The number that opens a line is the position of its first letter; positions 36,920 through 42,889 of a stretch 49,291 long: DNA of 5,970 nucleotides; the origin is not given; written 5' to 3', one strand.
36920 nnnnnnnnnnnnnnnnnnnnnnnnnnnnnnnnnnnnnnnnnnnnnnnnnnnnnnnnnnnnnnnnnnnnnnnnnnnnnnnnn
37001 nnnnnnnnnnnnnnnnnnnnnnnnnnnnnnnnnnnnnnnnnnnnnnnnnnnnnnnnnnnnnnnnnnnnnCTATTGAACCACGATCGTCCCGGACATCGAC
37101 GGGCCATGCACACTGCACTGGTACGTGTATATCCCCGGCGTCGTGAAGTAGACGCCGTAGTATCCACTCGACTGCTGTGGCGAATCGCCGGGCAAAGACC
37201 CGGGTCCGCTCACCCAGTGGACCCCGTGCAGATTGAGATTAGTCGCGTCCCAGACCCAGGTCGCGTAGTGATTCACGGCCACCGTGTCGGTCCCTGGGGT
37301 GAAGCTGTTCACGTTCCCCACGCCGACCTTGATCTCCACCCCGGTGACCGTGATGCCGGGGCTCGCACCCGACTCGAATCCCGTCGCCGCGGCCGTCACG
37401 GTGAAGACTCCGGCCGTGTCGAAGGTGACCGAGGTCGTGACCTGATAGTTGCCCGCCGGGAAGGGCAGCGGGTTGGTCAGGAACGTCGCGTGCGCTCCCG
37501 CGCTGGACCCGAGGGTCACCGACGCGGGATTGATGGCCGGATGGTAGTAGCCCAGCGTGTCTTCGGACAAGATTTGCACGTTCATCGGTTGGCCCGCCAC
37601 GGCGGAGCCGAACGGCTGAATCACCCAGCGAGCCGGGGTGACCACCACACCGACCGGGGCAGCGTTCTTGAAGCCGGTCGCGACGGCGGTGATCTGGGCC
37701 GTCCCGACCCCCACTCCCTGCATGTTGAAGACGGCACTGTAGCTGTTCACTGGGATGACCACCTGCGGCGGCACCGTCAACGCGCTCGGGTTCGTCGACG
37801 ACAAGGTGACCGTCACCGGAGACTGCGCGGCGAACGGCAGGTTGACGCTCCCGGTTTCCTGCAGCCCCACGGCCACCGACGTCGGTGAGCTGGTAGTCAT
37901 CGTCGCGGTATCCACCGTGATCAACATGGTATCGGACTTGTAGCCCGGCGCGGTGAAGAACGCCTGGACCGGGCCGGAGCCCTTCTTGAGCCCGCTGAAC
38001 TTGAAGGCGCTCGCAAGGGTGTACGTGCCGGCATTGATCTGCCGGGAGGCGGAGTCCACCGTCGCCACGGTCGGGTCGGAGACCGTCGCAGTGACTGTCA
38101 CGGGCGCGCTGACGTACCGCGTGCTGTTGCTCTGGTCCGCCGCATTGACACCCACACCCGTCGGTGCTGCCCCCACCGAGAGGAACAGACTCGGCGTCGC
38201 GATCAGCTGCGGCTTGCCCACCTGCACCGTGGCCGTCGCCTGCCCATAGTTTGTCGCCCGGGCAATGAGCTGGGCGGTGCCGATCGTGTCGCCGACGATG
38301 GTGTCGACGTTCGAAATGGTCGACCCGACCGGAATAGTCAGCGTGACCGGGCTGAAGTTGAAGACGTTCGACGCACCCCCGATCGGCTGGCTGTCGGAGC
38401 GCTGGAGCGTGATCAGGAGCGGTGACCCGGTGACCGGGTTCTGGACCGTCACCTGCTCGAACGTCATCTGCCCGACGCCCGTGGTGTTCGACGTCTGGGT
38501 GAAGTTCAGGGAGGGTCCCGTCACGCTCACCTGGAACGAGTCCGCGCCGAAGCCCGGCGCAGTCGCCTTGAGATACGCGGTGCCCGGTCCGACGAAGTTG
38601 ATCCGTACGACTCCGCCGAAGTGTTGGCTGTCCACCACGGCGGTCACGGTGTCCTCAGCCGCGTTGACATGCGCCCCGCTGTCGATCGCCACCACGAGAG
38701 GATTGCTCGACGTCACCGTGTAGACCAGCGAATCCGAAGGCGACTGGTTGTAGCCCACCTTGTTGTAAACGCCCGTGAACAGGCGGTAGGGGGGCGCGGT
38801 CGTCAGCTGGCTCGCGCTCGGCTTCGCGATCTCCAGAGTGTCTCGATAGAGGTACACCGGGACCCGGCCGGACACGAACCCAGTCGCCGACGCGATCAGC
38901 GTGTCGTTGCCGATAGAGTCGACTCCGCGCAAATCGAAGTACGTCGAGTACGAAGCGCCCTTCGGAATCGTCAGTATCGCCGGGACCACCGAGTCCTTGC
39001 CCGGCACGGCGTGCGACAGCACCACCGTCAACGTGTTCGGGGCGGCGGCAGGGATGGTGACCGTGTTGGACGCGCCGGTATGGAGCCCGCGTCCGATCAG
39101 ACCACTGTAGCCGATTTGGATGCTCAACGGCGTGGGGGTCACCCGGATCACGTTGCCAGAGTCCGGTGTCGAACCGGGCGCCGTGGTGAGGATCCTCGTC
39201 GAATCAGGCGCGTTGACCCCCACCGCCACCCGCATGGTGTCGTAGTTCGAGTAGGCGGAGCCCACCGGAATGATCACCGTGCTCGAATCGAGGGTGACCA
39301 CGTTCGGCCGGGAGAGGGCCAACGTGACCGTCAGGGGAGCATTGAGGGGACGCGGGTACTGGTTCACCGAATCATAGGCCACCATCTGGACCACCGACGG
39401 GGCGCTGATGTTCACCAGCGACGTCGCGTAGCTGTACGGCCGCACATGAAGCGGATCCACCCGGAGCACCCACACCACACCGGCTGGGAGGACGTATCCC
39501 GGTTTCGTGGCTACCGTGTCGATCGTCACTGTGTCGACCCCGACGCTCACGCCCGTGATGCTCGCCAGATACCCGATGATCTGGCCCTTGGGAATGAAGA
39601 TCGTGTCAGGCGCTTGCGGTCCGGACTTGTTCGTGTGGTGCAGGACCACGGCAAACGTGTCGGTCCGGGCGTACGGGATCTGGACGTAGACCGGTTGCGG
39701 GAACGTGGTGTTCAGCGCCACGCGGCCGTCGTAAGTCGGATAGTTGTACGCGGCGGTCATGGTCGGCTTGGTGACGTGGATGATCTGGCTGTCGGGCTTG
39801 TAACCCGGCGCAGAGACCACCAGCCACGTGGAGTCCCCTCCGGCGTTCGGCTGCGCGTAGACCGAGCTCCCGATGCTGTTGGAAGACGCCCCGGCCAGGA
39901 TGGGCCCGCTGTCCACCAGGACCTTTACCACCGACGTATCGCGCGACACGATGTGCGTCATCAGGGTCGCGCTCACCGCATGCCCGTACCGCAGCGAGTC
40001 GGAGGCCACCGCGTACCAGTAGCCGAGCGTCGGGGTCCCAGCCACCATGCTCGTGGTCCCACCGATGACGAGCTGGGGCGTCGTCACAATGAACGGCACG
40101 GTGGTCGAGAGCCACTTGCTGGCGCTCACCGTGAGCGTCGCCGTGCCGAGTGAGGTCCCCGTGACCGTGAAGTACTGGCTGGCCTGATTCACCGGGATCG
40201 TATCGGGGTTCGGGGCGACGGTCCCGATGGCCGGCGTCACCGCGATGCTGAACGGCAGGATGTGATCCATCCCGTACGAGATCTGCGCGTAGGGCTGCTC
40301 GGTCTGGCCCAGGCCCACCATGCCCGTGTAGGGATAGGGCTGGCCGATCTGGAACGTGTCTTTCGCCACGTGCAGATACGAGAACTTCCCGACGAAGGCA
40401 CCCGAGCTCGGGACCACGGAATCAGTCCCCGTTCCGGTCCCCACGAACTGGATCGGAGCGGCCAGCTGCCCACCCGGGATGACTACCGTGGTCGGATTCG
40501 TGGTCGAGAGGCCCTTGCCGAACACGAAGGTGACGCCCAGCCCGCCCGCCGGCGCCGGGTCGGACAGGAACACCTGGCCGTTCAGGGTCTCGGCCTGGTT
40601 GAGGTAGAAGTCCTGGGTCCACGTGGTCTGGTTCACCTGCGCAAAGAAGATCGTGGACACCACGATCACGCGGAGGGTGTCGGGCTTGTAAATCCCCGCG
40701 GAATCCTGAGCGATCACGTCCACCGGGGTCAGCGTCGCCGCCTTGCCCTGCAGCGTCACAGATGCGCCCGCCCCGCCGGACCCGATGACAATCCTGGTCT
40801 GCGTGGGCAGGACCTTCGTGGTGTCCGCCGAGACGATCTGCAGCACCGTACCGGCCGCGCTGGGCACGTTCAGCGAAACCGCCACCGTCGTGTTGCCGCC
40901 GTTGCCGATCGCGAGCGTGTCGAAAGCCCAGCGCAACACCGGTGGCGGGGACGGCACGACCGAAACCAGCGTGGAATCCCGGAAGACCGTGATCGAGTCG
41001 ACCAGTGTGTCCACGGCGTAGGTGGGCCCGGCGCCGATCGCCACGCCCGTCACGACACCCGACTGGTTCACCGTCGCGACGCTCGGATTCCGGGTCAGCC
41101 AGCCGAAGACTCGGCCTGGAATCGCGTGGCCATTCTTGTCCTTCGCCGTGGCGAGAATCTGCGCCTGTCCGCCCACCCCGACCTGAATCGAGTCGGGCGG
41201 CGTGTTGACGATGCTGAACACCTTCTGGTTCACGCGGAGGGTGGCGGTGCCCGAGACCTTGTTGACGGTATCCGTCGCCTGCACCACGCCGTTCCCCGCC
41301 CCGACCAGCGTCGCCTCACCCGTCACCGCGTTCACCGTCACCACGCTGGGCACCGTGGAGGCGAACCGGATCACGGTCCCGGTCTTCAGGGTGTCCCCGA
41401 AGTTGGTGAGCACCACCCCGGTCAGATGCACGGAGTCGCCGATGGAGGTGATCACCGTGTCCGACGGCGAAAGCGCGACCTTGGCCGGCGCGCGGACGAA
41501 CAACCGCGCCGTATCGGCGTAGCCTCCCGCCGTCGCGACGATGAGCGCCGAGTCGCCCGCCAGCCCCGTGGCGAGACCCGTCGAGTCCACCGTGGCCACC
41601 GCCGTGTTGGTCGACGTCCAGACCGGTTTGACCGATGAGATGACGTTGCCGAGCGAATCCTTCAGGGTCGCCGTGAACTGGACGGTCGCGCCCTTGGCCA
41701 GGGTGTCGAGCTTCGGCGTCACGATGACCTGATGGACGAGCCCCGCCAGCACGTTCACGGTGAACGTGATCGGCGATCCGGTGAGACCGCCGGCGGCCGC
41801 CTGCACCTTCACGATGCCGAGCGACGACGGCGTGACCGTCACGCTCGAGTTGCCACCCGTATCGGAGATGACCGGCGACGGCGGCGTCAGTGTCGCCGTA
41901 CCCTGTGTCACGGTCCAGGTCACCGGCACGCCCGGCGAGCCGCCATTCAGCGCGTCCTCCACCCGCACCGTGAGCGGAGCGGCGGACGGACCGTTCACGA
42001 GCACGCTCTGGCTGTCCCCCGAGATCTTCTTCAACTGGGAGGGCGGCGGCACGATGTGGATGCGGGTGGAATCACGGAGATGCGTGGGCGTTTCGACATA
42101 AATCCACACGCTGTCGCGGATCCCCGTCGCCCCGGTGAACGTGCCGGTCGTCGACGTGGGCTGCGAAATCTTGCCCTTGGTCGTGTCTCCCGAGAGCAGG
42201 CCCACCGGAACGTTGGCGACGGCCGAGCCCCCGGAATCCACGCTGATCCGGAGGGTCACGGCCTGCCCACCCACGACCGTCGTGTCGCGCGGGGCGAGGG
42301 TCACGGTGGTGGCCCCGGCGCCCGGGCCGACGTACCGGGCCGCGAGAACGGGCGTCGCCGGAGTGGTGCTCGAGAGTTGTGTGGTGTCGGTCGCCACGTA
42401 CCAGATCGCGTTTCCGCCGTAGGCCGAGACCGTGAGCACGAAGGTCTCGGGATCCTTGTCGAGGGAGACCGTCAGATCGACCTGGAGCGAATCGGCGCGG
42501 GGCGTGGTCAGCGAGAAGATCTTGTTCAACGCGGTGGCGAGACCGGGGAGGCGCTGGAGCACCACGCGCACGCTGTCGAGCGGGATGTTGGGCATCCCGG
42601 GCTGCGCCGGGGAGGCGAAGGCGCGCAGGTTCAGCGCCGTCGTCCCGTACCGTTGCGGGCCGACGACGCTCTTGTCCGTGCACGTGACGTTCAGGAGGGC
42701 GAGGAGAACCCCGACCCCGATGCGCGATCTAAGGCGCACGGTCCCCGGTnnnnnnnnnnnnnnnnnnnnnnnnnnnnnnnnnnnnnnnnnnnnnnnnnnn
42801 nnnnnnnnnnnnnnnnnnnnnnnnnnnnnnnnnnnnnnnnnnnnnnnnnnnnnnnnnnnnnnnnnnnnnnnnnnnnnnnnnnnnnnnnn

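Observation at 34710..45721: Five-gene surface operon: TPR/CsgG-like lipoprotein, OM barrel, Lys-tail protein and two giant Ig-repeat proteins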

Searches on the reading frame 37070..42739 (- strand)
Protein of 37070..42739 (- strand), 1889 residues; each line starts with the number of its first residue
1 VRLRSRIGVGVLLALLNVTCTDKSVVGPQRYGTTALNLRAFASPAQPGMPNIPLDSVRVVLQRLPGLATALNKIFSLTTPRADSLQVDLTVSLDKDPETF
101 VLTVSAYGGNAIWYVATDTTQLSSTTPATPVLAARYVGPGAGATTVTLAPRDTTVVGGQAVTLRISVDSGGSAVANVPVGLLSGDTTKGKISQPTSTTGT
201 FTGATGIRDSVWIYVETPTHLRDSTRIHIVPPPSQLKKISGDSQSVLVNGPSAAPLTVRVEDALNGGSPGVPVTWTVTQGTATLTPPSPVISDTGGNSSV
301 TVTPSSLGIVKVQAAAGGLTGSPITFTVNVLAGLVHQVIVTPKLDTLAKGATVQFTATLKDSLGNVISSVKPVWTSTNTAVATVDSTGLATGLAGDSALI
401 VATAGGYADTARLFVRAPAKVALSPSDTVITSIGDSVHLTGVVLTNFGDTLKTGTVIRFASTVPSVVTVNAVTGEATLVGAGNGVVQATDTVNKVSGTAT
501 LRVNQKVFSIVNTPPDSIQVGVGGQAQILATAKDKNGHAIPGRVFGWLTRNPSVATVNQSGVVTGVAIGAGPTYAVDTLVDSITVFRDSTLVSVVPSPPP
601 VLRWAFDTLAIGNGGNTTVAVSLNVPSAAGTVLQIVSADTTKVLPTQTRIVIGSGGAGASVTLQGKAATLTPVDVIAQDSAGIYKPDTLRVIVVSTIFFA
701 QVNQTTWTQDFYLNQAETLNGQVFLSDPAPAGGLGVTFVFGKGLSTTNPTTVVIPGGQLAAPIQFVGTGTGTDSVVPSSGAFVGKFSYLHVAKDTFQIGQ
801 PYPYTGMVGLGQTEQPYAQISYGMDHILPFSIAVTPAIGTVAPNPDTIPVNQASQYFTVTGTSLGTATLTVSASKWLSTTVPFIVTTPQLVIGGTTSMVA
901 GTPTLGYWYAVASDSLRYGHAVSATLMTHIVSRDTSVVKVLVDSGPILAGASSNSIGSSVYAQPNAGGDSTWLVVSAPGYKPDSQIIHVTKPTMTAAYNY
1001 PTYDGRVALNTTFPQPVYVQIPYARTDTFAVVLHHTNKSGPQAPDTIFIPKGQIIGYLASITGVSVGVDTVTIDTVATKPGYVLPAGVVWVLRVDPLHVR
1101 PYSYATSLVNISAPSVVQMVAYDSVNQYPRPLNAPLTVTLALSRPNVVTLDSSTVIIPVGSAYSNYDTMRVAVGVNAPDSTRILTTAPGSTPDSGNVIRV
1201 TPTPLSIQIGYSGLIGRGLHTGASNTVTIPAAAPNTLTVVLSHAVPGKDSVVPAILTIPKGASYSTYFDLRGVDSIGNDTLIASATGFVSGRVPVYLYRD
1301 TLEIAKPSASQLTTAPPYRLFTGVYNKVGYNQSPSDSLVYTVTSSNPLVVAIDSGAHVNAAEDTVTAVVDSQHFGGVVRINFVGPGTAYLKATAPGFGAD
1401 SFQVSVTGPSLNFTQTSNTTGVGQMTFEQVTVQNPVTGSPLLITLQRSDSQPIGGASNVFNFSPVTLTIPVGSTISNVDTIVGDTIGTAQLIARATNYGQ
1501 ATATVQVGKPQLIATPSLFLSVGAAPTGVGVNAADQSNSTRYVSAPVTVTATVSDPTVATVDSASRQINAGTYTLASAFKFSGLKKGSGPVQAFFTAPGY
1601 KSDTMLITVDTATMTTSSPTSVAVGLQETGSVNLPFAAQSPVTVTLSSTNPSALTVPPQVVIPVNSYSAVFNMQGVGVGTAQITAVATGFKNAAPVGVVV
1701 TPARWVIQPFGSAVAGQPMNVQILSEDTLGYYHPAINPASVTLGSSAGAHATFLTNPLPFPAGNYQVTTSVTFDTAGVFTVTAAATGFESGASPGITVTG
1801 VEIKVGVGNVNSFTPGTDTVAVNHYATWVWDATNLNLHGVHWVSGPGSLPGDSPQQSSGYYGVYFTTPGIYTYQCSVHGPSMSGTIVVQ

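Call 4: search_protein_families(library=pfam, proteins=[window:37070-42739:-], max_evalue=0.1)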
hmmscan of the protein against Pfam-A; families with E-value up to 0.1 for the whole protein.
window:37070-42739:- (1889 aa): 3 families
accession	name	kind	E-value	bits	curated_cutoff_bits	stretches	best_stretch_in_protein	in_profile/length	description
PF02369.22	Big_1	-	2.5e-11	43.9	34.9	2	242-328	7-92/93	Bacterial Ig-like domain (group 1)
PF02368.24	Big_2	-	4.9e-10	39.7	22.8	2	335-411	2-75/79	Bacterial Ig-like domain (group 2)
PF00127.26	Copper-bind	-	0.081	13.8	21.2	0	1861-1889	70-99/99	Copper binding proteins, plastocyanin/azurin family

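Call 5: search_protein_families(library=ncbifam, proteins=[window:37070-42739:-], max_evalue=0.1)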
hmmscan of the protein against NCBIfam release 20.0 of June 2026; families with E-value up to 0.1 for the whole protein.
window:37070-42739:- (1889 aa): 2 families
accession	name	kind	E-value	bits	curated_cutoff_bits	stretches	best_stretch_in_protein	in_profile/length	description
TIGR02657.1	amicyanin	equivalog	0.00015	22.1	110.2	1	1820-1888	13-82/83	amicyanin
TIGR02656.1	cyanin_plasto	equivalog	0.099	13.1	87.85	0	1860-1889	69-99/99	plastocyanin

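Call 23: search_solved_structures(query=window:37070-42739:-, max_evalue=0.1)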
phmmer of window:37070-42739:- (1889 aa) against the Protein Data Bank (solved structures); distinct sequences matched with E-value up to 0.1: 13.
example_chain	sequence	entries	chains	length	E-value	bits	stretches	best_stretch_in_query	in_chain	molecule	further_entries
1sf3_A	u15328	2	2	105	0.0011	19.7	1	1803-1889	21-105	Amicyanin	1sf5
2gb2_A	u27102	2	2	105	0.0012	19.5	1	1803-1889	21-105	Amicyanin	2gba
1sfd_A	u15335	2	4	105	0.0015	19.2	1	1803-1889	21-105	Amicyanin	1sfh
2qdv_A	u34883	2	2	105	0.0015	19.2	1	1803-1889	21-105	Amicyanin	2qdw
3ply_A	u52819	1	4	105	0.0016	19.1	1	1803-1888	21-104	Amicyanin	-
1mda_A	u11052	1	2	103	0.002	18.8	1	1803-1889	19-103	AMICYANIN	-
1aac_A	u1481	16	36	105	0.002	18.8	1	1803-1889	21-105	AMICYANIN | PROTEIN (AMICYANIN)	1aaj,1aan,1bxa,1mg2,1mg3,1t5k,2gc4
3ie9_A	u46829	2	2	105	0.005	17.5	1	1803-1889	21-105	Amicyanin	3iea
2idt_A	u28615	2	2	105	0.0084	16.7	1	1803-1888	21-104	Amicyanin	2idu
2idq_A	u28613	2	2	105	0.01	16.4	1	1803-1888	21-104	Amicyanin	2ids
3rym_A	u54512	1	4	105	0.011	16.4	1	1803-1888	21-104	Amicyanin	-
4p5r_A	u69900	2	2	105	0.026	15.1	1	1808-1889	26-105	Amicyanin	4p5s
1bxu_A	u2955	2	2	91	0.031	14.8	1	1801-1889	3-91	PLASTOCYANIN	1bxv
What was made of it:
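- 37073..37342 (-): g4 C-terminal type-1 copper (cupredoxin) domain, with ligands H...C-x2-H-x4-M. Amicyanin matches: NCBIfam E 1.5e-4 (call 5) and PDB E 1e-3 (call 23).
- A copper domain in g4 (calls 5, 23).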

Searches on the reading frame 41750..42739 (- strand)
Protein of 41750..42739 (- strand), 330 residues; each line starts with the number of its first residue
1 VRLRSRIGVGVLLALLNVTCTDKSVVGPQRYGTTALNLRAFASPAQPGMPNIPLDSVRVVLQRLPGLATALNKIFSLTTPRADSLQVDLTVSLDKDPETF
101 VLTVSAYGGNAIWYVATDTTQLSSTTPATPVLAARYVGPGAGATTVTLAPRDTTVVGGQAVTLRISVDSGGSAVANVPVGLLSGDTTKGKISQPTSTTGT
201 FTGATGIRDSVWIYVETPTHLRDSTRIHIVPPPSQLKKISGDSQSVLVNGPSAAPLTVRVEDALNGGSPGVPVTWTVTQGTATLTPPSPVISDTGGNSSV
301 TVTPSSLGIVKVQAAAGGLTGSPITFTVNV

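Call 78: find_homologous_proteins(query=window:41750-42739:-)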
Query window:41750-42739:- (330 aa): 26 proteins with E <= 0.001 among 8000 candidates.
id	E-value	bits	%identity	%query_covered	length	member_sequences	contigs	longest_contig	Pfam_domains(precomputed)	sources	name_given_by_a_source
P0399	1.6e-137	476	70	100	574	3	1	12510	PF02369.23,PF02368.25,PF26918.1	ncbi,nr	ncbi:MAG TPA: hypothetical protein VNX15_08185, partial [Gemmatimonadales bacterium]|nr:hypothetical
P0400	6.5e-114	399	67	88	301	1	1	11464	-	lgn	-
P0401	3.9e-72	261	46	97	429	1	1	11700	PF02369.23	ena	-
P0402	6.1e-70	254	47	91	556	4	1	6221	PF02369.23,PF26918.1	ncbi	ncbi:MAG: hypothetical protein DMD28_11390, partial [Gemmatimonadetes bacterium]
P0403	6.6e-70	254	63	60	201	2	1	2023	-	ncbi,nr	ncbi:MAG TPA: hypothetical protein VFD85_12075, partial [Gemmatimonadales bacterium]|nr:hypothetical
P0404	8.2e-67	244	41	100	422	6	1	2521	PF00127.27,PF02369.23,PF13473.13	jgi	jgi:plastocyanin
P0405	4.4e-66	241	43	100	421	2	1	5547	PF00127.27,PF02369.23,PF13473.13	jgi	jgi:plastocyanin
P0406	6.4e-66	241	42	100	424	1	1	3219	PF02369.23,PF13473.13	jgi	jgi:plastocyanin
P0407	1.9e-65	239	44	100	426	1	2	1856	PF00127.27,PF02369.23,PF13473.13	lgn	-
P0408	4.3e-65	238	47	90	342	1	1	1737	PF02369.23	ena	-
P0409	2.0e-64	236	43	100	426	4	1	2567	PF00127.27,PF02369.23,PF13473.13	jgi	jgi:plastocyanin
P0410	1.3e-63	233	45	94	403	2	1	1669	PF02369.23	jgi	jgi:hypothetical protein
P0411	2.7e-63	232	41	100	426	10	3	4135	PF00127.27,PF02369.23,PF13473.13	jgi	jgi:plastocyanin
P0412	1.7e-62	230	42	100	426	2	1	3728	PF00127.27,PF02369.23,PF13473.13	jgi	jgi:plastocyanin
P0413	2.0e-62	229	41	95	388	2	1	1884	PF02369.23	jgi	jgi:hypothetical protein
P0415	9.2e-60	221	40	100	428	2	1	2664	PF00127.27,PF02369.23,PF13473.13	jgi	jgi:plastocyanin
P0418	2.9e-40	157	38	81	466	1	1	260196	PF02368.25,PF26918.1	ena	-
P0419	7.4e-20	90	27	73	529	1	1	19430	PF17789.8,PF02369.23,PF26918.1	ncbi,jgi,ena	ncbi:MAG TPA: Ig-like domain-containing protein [Gemmatimonadales bacterium]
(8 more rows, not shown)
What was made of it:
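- On Type-1 copper cupredoxin (plastocyanin/amicyanin family): Minimal family members carry precomputed PF00127 and/or PF13473 hits (call 78).
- Tried and rejected: The minimal family members are 425-aa plastocyanin-like proteins (call 78).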

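Call 79: find_encoding_contigs(protein=P0418, flank=7000, max_places=1)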
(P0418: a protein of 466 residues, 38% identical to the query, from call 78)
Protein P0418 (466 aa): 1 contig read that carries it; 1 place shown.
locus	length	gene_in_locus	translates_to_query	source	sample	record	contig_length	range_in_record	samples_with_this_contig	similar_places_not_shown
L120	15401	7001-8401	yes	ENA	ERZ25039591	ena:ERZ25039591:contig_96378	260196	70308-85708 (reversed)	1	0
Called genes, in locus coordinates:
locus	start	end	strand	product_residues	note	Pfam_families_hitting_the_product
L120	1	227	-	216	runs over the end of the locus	-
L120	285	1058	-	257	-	-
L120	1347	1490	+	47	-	-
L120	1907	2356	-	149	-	-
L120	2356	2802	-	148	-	-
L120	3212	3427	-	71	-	PF01176:eIF-1a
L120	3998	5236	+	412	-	PF13428:TPR_14 (faint), PF13432:TPR_16 (weak), PF14559:TPR_19, PF07719:TPR_2 (faint), PF13432:TPR_16, PF03783:CsgG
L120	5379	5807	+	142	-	-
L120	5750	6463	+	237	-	-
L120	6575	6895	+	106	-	-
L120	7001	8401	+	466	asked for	PF02368:Big_2 (faint), PF26918:Ig_Eae (weak)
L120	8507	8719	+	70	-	-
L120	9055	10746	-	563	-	PF00015:MCPsignal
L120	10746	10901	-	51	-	-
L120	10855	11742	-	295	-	PF01094:ANF_receptor, PF13433:Peripla_BP_5 (weak), PF13458:Peripla_BP_6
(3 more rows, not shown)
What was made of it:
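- The 38%-identical relative P0418 sits there too (call 79).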

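Call 80: find_encoding_contigs(protein=P0419, flank=7000, max_places=1)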
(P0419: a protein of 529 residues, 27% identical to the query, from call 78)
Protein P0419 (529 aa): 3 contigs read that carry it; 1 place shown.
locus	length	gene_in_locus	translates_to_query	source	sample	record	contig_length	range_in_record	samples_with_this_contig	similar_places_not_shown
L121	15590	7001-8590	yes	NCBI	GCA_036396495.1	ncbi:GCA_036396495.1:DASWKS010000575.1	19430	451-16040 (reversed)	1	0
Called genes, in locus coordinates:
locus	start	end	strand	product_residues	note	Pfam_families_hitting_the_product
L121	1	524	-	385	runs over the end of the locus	PF00202:Aminotran_3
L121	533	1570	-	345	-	PF01118:Semialdhyde_dh, PF22698:Semialdhyde_dhC_1, PF02774:Semialdhyde_dhC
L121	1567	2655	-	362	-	-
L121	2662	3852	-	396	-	PF00764:Arginosuc_synth, PF20979:Arginosuc_syn_C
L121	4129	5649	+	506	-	PF13505:OMP_b-brl, PF00691:OmpA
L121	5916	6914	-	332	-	PF01594:AI-2E_transport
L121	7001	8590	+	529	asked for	PF26918:Ig_Eae (faint), PF17789:MG4 (faint), PF02369:Big_1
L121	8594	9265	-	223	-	PF25182:NonGDSL, PF00657:Lipase_GDSL, PF13472:Lipase_GDSL_2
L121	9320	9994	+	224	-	PF00005:ABC_tran, PF02463:SMC_N (faint), PF13304:AAA_21 (faint)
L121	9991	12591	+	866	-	PF12704:MacB_PCD, PF02687:FtsX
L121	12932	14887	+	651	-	PF04389:Peptidase_M28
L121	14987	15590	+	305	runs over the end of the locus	PF05448:AXE1 (faint)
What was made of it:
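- A 27%-identical Ig-like lipoprotein lies at another locus (call 80).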
